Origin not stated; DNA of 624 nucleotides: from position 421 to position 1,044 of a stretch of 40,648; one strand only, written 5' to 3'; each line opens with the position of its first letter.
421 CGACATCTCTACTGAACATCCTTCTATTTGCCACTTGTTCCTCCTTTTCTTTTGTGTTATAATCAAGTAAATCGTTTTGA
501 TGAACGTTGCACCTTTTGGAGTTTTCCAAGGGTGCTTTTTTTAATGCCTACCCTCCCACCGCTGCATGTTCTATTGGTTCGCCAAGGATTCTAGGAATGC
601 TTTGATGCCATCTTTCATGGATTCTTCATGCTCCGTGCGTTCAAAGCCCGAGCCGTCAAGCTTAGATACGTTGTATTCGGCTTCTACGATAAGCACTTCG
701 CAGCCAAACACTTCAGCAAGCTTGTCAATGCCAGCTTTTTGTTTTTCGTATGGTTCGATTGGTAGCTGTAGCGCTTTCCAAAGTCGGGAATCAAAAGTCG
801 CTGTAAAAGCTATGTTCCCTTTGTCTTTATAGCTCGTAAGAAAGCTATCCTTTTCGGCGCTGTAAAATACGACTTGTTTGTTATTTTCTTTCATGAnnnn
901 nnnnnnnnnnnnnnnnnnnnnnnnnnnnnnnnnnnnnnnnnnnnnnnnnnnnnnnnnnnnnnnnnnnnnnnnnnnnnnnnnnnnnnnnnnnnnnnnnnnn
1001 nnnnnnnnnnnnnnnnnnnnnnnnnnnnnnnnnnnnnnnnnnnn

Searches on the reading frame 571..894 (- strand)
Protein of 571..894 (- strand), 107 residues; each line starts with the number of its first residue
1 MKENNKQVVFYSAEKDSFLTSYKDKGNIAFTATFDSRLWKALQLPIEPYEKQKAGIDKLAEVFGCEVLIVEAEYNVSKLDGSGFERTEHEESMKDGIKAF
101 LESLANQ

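Call 4: search_protein_families(library=pfam, proteins=[window:571-894:-], max_evalue=0.01)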
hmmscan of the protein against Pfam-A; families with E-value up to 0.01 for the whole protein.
window:571-894:- (107 aa): 0 families

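Call 6: search_protein_families(library=ncbifam, proteins=[window:571-894:-], max_evalue=0.01)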
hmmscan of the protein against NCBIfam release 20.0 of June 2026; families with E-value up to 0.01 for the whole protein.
window:571-894:- (107 aa): 1 family
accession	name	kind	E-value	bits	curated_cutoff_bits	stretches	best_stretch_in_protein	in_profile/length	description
NF004854.0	PRK06207.1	subfamily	0.0028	16.4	464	1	58-106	141-188/405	pyridoxal phosphate-dependent aminotransferase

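Call 29: search_protein_families(library=phrogs, proteins=[window:571-894:-], max_evalue=0.01)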
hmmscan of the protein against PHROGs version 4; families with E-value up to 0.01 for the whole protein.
window:571-894:- (107 aa): 2 families
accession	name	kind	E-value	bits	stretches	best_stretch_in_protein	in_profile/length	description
phrog_2486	-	unknown function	4.7e-32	111.5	1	1-105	1-107/110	-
phrog_21902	-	unknown function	5.1e-07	30.7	1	49-102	21-72/78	-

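Call 30: search_dna_similar(query=window:571-894:-, collection=phages, mode=protein, max_rows=40, rows=spread)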
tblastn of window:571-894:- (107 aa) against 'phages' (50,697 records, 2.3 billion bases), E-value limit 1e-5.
Records with a match: 64; places in all: 64; records where one place covers at least 80% of the query: 63.
Best place of each record, by identity: 60-80% 5; <60% 59.
By first word of the organism name: Streptococcus 64.
By host as written in the record: Streptococcus salivarius 57.I 2; Streptococcus pneumoniae 09B07772 2; Streptococcus pneumoniae 08B03577 2; Streptococcus pneumoniae 08B07540 2; Streptococcus pyogenes Manfredo 2; Streptococcus pyogenes MGAS8232 2; Streptococcus pyogenes HSC5 2; Streptococcus dysgalactiae ATCC_27957 2; and 45 more.
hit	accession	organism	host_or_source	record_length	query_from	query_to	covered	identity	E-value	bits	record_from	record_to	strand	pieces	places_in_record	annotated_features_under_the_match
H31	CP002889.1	Streptococcus phage YMC-2011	Streptococcus salivarius 57.I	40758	1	105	98%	73.3%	8e-44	156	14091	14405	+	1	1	hypothetical protein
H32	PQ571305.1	Streptococcus phage SA-TP2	Streptococcus salivarius DBO_AE_2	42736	1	106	99%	71.7%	1e-43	155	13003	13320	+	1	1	hypothetical protein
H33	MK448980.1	Streptococcus phage Javan536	Streptococcus salivarius JIM8777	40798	1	106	99%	70.8%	3e-42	152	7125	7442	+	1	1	hypothetical protein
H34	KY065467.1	Streptococcus phage IPP26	Streptococcus pneumoniae 43/3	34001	1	101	94%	39.6%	2e-12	67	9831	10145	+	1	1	hypothetical protein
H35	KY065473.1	Streptococcus phage IPP32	Streptococcus pneumoniae SA39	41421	1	101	94%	39.6%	3e-12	67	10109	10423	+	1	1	hypothetical protein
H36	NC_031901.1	Streptococcus phage phiARI0131-1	Streptococcus pneumoniae 09B07772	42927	1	104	97%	38.1%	4e-11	63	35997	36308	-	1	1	hypothetical protein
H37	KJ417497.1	Streptococcus phage Spn1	Streptococcus pneumoniae P1121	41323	1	101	94%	38.7%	7e-12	66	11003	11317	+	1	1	hypothetical protein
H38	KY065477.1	Streptococcus phage IPP37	Streptococcus pneumoniae USA22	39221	1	101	94%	38.7%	1e-11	65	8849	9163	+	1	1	hypothetical protein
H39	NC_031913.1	Streptococcus phage phiARI0460-1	Streptococcus pneumoniae 08B03577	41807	1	101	94%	38.7%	1e-11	65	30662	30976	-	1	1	hypothetical protein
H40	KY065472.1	Streptococcus phage IPP31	Streptococcus pneumoniae 9V/4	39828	1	101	94%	38.7%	1e-11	65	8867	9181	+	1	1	hypothetical protein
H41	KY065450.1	Streptococcus phage IPP8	Streptococcus pneumoniae USA23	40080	1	101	94%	38.7%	1e-11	65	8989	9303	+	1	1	hypothetical protein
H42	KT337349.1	Streptococcus phage phiARI0399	Streptococcus pneumoniae 08B09226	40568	1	101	94%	38.7%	1e-11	65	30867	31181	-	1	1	hypothetical protein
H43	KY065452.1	Streptococcus phage IPP10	Streptococcus pneumoniae 17F/1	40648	1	101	94%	38.7%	1e-11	65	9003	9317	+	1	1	hypothetical protein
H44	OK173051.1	Streptococcus phage SF39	Streptococcus pneumoniae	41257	1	101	94%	38.7%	1e-11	65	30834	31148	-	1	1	hypothetical protein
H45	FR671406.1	Streptococcus phage 040922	Streptococcus pneumoniae, strain 04-0922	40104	1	101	94%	38.7%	2e-11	64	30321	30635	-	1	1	Phage protein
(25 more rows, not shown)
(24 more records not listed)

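Call 31: get_annotated_region(hit=H37, flank=3500)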
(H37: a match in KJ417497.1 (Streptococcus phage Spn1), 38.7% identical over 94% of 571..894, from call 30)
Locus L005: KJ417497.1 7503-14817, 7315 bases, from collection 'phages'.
description: Streptococcus phage Spn1, complete genome.
organism: Streptococcus phage Spn1 (NCBI taxid 1461246)
taxonomy: Viruses; Duplodnaviria; Heunggongvirae; Uroviricota; Caudoviricetes
host: Streptococcus pneumoniae P1121; source: human challenge study, bacterial isolate, McCool et al 2002; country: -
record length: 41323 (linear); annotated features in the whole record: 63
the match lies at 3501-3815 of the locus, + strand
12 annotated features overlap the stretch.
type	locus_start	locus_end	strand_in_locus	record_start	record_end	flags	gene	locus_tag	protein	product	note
CDS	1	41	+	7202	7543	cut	-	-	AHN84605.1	hypothetical protein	putative phage protein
CDS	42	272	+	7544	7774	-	-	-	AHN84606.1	putative DNA-directed RNA polymerase beta' subunit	putative DNA-directed RNA polymerase beta' subunit/160 kD subunit COG0086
CDS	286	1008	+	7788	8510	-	-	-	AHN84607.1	hypothetical protein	Bacteriophage phi 1.45 protein-like protein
CDS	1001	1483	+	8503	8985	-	-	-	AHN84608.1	hypothetical protein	FIG01114465: hypothetical protein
CDS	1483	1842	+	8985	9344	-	-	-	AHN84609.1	hypothetical protein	FIG01116409: hypothetical protein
CDS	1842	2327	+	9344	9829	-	-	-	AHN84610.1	hypothetical protein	FIG01115915: hypothetical protein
CDS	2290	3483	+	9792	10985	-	-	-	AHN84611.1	hypothetical protein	FIG01117510: hypothetical protein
CDS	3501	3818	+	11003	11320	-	-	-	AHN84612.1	hypothetical protein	-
CDS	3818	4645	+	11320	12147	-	-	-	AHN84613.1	hypothetical protein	FIG01115822: hypothetical protein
CDS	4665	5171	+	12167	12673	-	-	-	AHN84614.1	hypothetical protein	FIG01116895: hypothetical protein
CDS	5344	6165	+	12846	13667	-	-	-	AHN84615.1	putative replication protein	-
CDS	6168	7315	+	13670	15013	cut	-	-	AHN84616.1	hypothetical protein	FIG01115155: hypothetical protein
